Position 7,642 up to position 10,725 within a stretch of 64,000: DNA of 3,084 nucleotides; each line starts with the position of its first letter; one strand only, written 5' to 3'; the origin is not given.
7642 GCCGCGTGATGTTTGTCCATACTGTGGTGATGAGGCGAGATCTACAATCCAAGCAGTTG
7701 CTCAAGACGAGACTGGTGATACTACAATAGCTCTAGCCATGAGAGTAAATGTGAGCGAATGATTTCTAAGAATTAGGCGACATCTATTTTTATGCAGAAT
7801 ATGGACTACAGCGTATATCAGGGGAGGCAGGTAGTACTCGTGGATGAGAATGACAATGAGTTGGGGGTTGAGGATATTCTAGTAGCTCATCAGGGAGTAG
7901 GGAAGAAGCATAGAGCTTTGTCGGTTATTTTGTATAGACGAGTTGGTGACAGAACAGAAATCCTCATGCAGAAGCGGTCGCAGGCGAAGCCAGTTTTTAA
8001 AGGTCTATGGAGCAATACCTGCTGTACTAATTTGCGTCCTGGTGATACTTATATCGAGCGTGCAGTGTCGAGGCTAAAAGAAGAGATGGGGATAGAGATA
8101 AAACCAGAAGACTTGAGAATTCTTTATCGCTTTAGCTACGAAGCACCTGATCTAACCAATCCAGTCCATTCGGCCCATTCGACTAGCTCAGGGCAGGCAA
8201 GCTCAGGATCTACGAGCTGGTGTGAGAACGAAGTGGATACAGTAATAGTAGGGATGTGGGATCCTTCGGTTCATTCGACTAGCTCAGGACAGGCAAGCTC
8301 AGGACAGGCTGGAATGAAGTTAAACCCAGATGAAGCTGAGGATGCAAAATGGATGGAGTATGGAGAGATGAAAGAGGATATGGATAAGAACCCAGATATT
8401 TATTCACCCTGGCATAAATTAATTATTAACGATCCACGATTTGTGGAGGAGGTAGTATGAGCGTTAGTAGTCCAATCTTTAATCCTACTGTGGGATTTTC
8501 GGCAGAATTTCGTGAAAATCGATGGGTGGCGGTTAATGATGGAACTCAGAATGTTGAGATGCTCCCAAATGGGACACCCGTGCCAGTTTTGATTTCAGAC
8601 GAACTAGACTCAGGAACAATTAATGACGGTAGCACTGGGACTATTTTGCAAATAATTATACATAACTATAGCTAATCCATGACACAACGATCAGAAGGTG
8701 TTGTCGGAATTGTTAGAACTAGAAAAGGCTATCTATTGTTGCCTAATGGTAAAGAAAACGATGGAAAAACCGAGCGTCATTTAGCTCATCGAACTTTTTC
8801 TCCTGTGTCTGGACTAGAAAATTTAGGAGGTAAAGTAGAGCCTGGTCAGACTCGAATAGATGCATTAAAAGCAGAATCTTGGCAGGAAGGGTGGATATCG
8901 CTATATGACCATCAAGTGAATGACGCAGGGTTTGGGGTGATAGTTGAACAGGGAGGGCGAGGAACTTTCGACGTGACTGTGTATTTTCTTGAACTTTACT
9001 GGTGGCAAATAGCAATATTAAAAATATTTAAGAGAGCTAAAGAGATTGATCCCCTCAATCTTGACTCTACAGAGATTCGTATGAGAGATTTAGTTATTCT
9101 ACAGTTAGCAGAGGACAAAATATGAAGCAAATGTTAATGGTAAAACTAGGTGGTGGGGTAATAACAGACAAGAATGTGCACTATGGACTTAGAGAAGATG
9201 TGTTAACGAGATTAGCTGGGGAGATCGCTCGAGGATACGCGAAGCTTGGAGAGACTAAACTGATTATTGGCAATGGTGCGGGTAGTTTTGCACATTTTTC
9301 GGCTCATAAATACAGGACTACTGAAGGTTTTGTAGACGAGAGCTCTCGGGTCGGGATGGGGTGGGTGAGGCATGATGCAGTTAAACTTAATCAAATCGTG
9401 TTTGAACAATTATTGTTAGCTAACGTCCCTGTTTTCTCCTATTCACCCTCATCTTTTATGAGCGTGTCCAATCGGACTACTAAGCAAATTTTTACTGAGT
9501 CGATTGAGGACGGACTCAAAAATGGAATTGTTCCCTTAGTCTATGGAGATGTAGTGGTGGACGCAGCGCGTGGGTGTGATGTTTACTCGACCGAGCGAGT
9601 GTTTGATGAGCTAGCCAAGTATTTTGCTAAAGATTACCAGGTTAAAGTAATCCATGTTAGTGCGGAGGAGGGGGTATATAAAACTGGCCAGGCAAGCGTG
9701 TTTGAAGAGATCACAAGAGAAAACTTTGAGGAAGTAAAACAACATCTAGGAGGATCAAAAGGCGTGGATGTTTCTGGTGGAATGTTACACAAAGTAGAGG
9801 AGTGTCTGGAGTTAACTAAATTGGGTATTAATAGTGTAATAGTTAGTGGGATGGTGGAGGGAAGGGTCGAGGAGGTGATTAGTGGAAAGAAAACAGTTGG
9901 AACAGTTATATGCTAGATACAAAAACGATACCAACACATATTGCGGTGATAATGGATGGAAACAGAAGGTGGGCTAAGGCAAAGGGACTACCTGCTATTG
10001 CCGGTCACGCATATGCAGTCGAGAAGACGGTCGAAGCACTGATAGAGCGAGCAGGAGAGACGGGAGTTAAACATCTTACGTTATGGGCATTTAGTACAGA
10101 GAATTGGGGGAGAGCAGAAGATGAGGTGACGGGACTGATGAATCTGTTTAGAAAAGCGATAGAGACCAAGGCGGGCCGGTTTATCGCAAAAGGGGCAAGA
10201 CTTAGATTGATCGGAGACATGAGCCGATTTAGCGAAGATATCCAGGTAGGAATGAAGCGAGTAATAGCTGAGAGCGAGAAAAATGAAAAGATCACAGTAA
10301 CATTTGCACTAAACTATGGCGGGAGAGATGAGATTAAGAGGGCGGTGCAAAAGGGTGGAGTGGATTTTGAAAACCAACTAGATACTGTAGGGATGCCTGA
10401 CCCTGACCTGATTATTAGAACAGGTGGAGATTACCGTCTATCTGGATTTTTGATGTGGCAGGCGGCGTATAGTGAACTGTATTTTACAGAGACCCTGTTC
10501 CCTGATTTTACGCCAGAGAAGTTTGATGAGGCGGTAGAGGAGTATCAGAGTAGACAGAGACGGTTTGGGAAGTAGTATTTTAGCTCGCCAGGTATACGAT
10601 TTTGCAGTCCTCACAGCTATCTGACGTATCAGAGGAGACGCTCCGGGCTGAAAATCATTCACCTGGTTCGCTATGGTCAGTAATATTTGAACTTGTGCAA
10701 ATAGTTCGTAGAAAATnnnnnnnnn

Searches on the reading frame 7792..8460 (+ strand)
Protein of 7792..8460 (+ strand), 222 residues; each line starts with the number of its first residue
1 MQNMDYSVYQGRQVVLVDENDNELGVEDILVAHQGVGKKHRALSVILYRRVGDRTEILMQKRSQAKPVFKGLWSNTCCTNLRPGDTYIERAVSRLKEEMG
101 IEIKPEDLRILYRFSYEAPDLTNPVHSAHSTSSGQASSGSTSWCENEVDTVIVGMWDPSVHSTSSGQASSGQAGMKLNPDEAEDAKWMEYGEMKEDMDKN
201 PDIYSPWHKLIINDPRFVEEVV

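Call 33: search_protein_families(library=pfam, proteins=[window:7792-8460:+], max_evalue=0.01)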
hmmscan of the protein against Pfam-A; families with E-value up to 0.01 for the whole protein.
window:7792-8460:+ (222 aa): 1 family
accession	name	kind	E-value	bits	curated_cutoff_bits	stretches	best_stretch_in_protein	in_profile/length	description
PF00293.34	NUDIX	-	8.4e-11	42.5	21.1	1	39-200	2-126/134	NUDIX domain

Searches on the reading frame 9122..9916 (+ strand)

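Call 33: search_protein_families(library=pfam, proteins=[window:9122-9916:+], max_evalue=0.01)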
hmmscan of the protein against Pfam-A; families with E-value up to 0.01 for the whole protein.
window:9122-9916:+ (264 aa): 1 family
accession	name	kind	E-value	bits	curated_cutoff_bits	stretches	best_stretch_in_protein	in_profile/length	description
PF00696.33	AA_kinase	-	9.3e-23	81.6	24.9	1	5-242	3-234/234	Amino acid kinase family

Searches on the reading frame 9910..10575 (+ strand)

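Call 33: search_protein_families(library=pfam, proteins=[window:9910-10575:+], max_evalue=0.01)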
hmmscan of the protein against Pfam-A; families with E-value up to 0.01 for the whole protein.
window:9910-10575:+ (221 aa): 1 family
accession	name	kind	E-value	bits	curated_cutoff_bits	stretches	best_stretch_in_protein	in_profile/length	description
PF01255.24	Prenyltransf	-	4.9e-71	239.2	27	1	14-220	1-219/219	Putative undecaprenyl diphosphate synthase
